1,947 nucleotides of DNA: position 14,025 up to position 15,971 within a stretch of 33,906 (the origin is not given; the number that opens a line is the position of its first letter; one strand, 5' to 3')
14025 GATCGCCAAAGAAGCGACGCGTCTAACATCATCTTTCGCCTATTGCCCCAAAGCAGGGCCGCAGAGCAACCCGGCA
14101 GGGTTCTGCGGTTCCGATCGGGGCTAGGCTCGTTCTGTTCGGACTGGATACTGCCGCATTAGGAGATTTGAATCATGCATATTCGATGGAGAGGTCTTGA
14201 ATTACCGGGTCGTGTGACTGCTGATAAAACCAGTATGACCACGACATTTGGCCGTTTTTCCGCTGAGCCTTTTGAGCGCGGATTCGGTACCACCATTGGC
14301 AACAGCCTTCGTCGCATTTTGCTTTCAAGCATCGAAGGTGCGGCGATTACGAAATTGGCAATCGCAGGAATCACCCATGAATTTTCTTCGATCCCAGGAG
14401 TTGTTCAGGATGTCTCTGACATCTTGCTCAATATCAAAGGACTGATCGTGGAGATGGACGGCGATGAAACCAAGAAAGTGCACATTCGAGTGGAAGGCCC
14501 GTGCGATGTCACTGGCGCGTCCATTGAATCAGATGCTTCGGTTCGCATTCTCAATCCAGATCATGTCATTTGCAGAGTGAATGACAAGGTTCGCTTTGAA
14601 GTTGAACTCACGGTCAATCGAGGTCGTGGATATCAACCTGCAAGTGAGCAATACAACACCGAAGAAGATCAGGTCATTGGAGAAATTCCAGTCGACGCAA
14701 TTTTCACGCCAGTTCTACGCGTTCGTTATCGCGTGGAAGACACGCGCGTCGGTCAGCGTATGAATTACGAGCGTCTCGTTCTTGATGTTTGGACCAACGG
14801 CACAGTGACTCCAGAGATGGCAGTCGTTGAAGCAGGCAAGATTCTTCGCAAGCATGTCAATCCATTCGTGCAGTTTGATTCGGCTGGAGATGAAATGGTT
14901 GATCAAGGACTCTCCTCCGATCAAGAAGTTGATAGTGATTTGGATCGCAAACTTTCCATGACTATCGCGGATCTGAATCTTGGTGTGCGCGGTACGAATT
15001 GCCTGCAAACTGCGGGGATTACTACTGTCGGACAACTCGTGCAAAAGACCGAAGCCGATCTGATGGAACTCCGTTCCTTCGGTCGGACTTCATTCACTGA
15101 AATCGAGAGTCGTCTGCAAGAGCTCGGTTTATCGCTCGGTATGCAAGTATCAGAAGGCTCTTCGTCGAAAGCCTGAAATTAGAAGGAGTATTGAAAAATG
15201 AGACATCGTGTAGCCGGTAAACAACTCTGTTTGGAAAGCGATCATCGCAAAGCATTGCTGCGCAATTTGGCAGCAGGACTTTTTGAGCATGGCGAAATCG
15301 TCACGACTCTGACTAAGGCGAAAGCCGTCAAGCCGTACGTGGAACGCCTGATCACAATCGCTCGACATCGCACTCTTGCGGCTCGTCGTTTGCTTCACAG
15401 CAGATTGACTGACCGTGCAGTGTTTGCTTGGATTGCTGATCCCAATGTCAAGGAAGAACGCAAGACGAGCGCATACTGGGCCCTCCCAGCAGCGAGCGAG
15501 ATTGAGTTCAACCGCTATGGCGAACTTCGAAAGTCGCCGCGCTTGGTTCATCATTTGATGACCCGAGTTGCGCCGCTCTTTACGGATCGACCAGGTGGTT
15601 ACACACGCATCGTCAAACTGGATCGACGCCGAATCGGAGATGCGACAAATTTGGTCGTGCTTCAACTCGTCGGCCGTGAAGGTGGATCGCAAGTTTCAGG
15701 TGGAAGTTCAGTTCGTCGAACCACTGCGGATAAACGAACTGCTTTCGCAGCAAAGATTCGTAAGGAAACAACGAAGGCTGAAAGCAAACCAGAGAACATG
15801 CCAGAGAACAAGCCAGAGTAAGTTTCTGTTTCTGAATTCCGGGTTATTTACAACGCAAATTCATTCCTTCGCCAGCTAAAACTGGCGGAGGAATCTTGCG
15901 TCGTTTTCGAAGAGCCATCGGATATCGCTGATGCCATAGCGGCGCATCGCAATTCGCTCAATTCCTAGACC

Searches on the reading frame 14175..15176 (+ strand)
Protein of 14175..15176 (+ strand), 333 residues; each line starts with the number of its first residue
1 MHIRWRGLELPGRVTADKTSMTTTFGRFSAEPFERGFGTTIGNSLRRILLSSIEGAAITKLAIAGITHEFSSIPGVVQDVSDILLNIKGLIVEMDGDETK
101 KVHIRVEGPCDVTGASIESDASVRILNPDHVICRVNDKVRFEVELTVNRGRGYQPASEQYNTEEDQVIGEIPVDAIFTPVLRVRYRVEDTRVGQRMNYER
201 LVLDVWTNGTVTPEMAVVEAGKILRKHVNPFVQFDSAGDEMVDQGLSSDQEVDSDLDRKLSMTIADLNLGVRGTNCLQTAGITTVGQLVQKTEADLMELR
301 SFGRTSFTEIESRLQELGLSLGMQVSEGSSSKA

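Call 56: search_protein_families(library=pfam, proteins=[window:14175-15176:+], max_evalue=0.00001)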
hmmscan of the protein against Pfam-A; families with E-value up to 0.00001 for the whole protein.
window:14175-15176:+ (333 aa): 3 families
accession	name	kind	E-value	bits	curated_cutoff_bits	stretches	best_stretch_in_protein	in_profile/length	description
PF01000.31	RNA_pol_A_bac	-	1.2e-31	109.9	33.9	1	63-178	3-119/119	RNA polymerase Rpb3/RpoA insert domain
PF01193.29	RNA_pol_L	-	6e-24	84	24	1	31-227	1-73/74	RNA polymerase Rpb3/Rpb11 dimerisation domain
PF03118.21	RNA_pol_A_CTD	-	3.9e-20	71.8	23.8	1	254-316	5-67/67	Bacterial RNA polymerase, alpha chain C terminal domain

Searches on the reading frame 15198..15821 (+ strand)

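Call 56: search_protein_families(library=pfam, proteins=[window:15198-15821:+], max_evalue=0.00001)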
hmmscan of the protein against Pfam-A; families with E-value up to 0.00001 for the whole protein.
window:15198-15821:+ (207 aa): 1 family
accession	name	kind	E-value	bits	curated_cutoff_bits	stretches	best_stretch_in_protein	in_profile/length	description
PF01196.24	Ribosomal_L17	-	4.4e-27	95.2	27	1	20-158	1-97/97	Ribosomal protein L17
